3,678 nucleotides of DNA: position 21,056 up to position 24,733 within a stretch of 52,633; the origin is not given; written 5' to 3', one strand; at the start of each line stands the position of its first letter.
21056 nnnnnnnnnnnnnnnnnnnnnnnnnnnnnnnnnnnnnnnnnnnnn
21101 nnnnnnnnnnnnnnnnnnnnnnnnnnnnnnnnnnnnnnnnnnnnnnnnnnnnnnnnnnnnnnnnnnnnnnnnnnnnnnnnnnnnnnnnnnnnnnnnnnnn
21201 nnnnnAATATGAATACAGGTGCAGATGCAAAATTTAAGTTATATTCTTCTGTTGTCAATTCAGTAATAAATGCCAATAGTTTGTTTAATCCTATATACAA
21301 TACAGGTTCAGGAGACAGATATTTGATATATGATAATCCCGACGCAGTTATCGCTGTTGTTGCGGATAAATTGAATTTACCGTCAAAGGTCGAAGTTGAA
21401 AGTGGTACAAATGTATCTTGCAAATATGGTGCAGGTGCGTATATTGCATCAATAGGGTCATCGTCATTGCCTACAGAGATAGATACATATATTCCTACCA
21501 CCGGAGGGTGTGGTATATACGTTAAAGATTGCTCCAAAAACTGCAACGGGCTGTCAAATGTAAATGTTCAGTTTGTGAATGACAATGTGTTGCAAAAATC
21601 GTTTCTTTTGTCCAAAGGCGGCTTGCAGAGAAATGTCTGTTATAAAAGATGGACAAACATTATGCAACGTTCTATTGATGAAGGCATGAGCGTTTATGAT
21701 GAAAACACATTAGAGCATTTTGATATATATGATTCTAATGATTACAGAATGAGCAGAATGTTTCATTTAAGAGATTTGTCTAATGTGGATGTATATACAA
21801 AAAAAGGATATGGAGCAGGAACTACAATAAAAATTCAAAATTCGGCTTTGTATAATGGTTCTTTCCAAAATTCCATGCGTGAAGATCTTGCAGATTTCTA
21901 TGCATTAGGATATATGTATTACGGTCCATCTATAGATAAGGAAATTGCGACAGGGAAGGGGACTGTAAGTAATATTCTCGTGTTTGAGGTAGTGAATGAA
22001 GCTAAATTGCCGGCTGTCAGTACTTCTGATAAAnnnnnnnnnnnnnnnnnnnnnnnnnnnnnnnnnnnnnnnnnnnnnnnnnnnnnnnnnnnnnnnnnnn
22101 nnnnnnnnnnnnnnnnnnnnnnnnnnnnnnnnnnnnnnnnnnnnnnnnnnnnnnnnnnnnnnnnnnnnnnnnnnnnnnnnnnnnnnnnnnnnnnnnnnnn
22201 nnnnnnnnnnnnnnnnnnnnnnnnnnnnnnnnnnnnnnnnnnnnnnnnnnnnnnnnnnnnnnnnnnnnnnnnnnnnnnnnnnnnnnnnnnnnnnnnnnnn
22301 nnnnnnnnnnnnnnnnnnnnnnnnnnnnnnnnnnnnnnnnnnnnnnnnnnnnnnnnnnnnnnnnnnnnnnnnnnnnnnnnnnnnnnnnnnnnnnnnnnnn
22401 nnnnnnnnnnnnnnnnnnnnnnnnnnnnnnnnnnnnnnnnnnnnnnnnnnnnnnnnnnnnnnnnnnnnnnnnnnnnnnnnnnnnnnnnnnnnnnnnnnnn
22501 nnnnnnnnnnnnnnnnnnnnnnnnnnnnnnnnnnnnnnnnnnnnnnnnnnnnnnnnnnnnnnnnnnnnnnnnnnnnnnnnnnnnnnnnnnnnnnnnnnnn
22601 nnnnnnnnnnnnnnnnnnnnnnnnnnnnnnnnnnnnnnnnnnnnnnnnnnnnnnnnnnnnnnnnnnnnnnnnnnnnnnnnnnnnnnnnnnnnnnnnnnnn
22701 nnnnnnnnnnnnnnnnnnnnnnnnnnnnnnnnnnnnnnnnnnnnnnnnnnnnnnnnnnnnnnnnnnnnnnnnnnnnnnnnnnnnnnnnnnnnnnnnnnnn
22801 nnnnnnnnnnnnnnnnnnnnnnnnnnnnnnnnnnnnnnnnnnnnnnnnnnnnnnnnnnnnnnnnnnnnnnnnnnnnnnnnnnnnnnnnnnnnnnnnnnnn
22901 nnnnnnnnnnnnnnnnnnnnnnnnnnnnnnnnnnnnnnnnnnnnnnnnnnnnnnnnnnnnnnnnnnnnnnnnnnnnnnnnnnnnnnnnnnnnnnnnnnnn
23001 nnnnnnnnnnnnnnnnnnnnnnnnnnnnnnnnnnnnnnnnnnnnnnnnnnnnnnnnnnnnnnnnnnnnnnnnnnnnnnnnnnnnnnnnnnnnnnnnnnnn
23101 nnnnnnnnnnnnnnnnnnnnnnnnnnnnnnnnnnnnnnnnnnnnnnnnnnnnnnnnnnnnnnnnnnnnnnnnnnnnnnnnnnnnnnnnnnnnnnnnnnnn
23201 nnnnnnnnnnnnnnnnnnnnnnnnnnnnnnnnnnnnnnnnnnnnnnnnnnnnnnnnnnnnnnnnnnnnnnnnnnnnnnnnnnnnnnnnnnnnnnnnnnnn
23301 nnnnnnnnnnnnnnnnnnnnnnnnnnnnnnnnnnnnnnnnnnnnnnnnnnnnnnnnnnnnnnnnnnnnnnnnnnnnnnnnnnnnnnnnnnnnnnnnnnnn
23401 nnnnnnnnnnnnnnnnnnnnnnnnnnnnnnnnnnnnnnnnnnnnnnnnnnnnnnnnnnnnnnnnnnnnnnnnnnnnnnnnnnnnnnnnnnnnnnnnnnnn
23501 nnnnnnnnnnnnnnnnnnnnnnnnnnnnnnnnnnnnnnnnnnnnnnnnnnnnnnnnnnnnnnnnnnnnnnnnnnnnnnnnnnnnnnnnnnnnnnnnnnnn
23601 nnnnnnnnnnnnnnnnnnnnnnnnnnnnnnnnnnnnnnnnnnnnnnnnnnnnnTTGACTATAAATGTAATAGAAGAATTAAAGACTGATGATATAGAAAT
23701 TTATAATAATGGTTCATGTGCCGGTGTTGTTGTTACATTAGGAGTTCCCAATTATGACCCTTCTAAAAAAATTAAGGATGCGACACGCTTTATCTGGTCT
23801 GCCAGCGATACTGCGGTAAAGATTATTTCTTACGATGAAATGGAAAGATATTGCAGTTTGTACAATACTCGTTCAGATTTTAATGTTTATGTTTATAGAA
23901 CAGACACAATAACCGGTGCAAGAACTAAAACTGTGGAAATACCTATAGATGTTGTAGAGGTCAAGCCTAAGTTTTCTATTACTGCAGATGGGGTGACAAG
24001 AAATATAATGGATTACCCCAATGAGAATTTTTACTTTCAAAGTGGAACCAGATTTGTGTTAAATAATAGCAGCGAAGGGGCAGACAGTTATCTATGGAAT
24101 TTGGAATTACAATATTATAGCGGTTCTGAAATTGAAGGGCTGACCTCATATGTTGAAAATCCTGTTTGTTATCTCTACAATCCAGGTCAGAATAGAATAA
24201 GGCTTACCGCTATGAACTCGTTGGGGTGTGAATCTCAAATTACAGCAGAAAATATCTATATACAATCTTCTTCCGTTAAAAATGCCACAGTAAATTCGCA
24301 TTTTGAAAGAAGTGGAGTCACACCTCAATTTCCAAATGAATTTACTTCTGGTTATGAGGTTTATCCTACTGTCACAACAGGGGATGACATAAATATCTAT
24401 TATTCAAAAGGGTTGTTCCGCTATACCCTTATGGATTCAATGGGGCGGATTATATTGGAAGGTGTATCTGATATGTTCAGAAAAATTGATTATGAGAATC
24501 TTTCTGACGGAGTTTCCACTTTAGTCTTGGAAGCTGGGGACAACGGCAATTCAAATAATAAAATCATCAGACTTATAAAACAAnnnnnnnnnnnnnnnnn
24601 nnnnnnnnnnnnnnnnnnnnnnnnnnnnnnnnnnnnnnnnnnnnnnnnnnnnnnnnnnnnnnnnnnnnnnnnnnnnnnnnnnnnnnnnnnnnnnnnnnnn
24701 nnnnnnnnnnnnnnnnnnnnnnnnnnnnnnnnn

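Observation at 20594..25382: A 1330-aa T9SS-sorted PKD-domain protein and a lipoprotein occupy the traP/traQ position at the end of the tra operon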

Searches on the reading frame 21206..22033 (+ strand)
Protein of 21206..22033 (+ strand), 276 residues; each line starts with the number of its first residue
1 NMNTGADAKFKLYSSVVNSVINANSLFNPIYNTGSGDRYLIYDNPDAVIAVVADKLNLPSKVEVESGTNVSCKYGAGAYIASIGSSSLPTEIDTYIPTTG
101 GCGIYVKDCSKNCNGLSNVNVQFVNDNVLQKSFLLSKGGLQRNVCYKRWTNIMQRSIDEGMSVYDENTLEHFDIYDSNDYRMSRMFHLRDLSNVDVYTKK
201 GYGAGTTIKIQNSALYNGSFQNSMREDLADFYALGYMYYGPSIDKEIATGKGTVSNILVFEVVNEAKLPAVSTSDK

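Call 96: search_solved_structures(query=A8, max_evalue=10)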
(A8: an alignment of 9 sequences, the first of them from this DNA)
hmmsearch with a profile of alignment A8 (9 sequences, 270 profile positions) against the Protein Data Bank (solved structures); distinct sequences matched with E-value up to 10: 0.

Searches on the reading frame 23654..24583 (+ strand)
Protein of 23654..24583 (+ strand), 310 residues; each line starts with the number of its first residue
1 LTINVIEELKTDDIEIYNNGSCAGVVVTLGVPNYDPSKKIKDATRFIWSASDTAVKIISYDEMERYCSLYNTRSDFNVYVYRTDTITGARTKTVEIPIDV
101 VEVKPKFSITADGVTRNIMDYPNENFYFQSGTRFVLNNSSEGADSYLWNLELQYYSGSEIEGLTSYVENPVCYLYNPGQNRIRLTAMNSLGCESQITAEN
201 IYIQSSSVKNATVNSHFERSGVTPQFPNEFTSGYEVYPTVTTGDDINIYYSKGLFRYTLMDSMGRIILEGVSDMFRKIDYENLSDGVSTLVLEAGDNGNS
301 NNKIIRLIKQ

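Call 67: predict_structure(alignment_id=A6)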
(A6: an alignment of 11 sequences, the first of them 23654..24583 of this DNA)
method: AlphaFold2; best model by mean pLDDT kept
length: 310 residues; sequences in the alignment: 11
mean_pLDDT: 78.9   pTM: 0.58
mean pLDDT of the five models: 78.9, 78.6, 78.1, 77.3, 77.2
residues with pLDDT >= 90: 115; 70-90: 122; 50-70: 41; < 50: 32
segments of 3 or more residues with pLDDT < 50: 154-161, 206-213, 220-232, 238-240
pLDDT, mean of each block of 10 residues (from residue 1): 70 92 93 89 94 96 95 94 91 94 91 81 77 87 89 45 76 75 90 88 54 58 32 50 70 83 87 84 82 69 71
secondary structure, 60 per line:
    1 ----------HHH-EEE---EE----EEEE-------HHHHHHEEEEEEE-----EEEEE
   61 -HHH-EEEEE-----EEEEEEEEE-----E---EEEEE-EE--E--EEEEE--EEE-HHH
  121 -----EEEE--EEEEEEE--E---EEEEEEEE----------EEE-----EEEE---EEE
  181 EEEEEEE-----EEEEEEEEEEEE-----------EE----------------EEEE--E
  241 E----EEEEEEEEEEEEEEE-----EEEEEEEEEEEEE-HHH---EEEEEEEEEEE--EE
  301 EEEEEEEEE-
elements in order: E15-17 E27-30 H38-43 E44-50 E56-60 E66-70 E76-84 E94-98 E107-111 E114-116 E126-129 E132-138 E145-152 E163-165 E171-174 E178-187 E193-204 E234-237 E246-260 E266-278 E286-296 E299-309

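Call 70: fold_search(model_id=the predicted structure, library=pdb)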
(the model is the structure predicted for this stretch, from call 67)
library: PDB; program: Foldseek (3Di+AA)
matches with E <= 10: 1540; with E <= 0.001: 99
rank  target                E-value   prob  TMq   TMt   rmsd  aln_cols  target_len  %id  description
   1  9flw_A                9.5e-10  1.00  0.36  0.24  13.7       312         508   19  CryoEM structure of the fragment-6 (3571-4078) in the grappling hook protein A (GhpA) in the bacterium Aureispira sp.  (released 2024-10-16)
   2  9fls_A                4.0e-08  1.00  0.38  0.36  12.2       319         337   15  CryoEM structure of the fragment-3 (2061-2397) in the grappling hook protein A (GhpA) in the bacterium Aureispira sp.  (released 2024-10-16)
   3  9fly_A                3.8e-07  1.00  0.36  0.15  27.0       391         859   14  CryoEM structure of the base (4151-5009) in the grappling hook protein A (GhpA) in the bacterium Aureispira sp. CCB-QB (released 2024-10-16)
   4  5e53_B                4.0e-07  1.00  0.28  0.29  17.6       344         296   12  Crystal structure of chicken CNTN1 FN1-FN3 domains (released 2016-08-31)
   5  5fmv_A                6.5e-07  1.00  0.32  0.29  12.4       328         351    7  Crystal structure of human CD45 extracellular region, domains d1-d4 (released 2016-03-23)
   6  5e53_A                7.5e-07  1.00  0.28  0.30  17.2       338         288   12  Crystal structure of chicken CNTN1 FN1-FN3 domains (released 2016-08-31)
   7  9flv_A                9.6e-07  1.00  0.35  0.28  12.2       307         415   16  CryoEM structure of the fragment-5 (2393-2807) in the grappling hook protein A (GhpA) in the bacterium Aureispira sp.  (released 2024-10-16)
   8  7mrk_D                1.7e-06  1.00  0.29  0.30  17.3       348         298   10  Chicken CNTN4 APP complex (released 2022-01-05)
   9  5e53_C                2.3e-06  1.00  0.28  0.30  17.6       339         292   12  Crystal structure of chicken CNTN1 FN1-FN3 domains (released 2016-08-31)
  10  7c7u_A                3.0e-06  1.00  0.22  0.13  16.1       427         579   10  Biofilm associated protein - BSP domain (released 2021-05-12)
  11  5fmv_B                3.1e-06  1.00  0.32  0.29  12.7       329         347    7  Crystal structure of human CD45 extracellular region, domains d1-d4 (released 2016-03-23)
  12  6tpw                  3.6e-06  1.00  0.30  0.27  11.2       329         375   10  Crystal structures of FNIII domain one through four of the human leucocyte common antigen-related protein ( LAR) (released 2020-05-13)
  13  7mro                  3.8e-06  1.00  0.27  0.27  18.0       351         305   10  Zebrafish CNTN4 FN1-FN3 domains (released 2022-01-05)
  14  8vse_A                4.6e-06  1.00  0.30  0.27  11.8       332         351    6  Cryo-EM structure of human CD45 extracellular region in complex with adenoviral protein E3/49K (released 2024-11-06)
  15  5ldy_B                5.1e-06  1.00  0.23  0.22  16.5       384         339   10  Structure of Yersinia pseudotuberculosis InvD (released 2017-06-14)
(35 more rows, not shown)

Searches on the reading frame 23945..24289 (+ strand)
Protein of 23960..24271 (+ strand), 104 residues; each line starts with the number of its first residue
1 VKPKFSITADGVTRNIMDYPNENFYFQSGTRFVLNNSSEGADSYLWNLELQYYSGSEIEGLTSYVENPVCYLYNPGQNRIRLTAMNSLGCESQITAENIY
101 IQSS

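Call 10: search_protein_families(library=pfam, proteins=[window:23960-24271:+], max_evalue=10)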
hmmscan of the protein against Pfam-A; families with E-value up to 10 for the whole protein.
seq(104 aa): 0 families

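Call 11: search_protein_families(library=ncbifam, proteins=[window:23960-24271:+], max_evalue=10)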
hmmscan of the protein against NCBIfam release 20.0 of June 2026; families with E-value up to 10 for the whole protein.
seq(104 aa): 0 families

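Call 28: search_solved_structures(query=A3, max_evalue=10, show_alignments=2)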
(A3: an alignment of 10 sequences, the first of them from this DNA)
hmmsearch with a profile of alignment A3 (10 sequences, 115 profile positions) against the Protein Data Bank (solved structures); distinct sequences matched with E-value up to 10: 1.
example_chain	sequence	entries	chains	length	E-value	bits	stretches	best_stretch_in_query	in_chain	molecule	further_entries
1l0q_A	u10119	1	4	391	0.23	14.8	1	64-108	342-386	Surface layer protein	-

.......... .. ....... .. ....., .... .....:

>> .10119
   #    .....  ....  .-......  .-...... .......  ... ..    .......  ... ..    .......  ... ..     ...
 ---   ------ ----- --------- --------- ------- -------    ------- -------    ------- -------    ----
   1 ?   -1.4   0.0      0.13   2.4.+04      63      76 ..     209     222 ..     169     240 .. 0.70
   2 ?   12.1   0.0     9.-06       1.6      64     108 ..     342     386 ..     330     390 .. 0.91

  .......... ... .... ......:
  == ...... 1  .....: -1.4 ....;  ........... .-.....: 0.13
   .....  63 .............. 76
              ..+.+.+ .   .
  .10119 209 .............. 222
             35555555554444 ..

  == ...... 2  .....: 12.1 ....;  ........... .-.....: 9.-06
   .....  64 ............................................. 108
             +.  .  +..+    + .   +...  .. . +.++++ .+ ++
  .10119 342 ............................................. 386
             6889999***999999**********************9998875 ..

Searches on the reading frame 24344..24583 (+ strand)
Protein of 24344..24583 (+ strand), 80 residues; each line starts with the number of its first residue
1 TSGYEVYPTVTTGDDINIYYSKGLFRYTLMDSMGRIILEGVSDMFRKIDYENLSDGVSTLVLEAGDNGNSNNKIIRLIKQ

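Call 105: search_solved_structures(query=A9, max_evalue=1, show_alignments=1)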
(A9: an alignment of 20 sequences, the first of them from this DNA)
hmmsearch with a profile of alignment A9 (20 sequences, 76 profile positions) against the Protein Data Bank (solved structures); distinct sequences matched with E-value up to 1: 27.
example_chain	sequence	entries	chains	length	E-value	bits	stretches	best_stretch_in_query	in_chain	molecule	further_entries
2ymu_A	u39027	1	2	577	2.2e-11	46.8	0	20-51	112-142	WD-40 REPEAT PROTEIN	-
7pzj_A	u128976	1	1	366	1.3e-10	44.4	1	26-76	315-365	Lipase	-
7bie_A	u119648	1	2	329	6.2e-08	35.8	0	20-63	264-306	nvWRAP-T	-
7bid_A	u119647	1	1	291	1e-07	35.1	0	20-50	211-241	v31WRAP-T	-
7bif_A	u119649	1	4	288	9.6e-07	32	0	20-50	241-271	v22WRAP-T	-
7big_A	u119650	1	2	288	1.3e-06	31.6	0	20-62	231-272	v13WRAP-T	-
8glk_D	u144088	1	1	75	3.6e-06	30.1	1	27-71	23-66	Endonuclease I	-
8glj_D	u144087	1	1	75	0.00047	23.4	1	7-66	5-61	Por secretion system C-terminal sorting domain-containing protein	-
6r60_A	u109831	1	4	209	0.00057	23.1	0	20-61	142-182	WD-40 repeat protein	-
5jvk_A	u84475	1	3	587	0.0012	22.1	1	26-68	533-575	Uncharacterized protein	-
8gl8_D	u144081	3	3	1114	0.0027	20.9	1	18-67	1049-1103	RemZ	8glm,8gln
6r5y_A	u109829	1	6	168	0.0078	19.5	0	20-60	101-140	WD-40 repeat protein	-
5m11_A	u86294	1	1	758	0.02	18.1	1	6-66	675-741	Immunoreactive 84kD antigen PG93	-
8qb1_A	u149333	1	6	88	0.025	17.8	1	22-76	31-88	Mirolase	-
8h97_A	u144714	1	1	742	0.026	17.8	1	30-73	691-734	Beta-agarase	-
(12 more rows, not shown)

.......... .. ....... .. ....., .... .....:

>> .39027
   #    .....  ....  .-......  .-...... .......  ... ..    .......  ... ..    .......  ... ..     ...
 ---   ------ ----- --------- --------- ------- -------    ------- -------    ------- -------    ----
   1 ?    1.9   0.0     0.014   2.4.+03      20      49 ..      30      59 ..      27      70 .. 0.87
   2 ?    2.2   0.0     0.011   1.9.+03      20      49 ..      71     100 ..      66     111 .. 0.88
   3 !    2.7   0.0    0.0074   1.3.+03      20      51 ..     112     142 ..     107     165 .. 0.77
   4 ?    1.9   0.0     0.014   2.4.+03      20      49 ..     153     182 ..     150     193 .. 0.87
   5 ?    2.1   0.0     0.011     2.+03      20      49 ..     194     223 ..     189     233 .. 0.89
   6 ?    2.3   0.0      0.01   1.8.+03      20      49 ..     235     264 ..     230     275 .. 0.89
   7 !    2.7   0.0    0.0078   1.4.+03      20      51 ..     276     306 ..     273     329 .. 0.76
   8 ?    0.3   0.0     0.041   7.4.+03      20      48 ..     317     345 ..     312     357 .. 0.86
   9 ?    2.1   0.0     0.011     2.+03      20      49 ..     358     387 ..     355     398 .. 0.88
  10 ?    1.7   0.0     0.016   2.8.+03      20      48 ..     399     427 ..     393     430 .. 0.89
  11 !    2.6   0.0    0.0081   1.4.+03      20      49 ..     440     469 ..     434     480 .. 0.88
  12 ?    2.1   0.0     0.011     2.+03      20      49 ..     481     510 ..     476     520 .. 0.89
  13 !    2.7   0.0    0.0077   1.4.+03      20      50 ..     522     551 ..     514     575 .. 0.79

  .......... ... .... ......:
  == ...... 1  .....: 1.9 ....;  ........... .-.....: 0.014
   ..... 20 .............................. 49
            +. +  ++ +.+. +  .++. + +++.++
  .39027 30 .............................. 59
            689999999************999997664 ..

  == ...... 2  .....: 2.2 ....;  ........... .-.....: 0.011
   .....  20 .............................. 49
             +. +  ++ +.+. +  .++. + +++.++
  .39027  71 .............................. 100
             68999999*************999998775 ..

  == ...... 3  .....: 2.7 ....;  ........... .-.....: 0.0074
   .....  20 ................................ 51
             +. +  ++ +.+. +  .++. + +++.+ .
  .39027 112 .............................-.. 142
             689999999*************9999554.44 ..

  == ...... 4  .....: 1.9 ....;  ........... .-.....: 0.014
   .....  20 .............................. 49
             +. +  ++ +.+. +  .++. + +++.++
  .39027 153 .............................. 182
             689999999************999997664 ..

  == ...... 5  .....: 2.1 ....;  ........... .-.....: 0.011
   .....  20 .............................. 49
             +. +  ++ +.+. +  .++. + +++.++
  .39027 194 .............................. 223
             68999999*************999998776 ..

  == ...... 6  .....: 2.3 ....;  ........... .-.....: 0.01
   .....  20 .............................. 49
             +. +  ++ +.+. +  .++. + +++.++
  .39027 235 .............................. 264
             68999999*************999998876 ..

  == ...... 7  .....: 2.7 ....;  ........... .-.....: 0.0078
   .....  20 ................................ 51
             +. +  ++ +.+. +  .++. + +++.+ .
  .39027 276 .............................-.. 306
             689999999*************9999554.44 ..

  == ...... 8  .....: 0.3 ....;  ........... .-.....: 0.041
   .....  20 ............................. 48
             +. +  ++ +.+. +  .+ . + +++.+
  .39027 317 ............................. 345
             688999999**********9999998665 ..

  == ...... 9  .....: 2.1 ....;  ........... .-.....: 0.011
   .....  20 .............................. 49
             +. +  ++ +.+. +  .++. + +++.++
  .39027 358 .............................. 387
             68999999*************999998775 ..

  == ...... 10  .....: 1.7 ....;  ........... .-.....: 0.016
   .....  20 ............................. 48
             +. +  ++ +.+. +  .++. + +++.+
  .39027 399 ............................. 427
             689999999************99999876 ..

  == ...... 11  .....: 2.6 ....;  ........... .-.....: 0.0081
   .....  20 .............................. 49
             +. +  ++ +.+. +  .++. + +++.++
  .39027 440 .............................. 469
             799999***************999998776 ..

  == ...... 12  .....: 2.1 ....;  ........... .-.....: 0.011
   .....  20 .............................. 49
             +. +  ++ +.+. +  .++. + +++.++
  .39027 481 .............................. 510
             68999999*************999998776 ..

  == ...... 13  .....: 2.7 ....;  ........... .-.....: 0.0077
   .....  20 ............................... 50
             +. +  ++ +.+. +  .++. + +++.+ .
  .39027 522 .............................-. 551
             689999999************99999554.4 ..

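Call 106: find_homologous_proteins(query=A9, max_evalue=1)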
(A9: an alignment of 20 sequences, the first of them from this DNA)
Query A9 (20 sequences): 202 candidates shared short words with the query, none scored E <= 1.
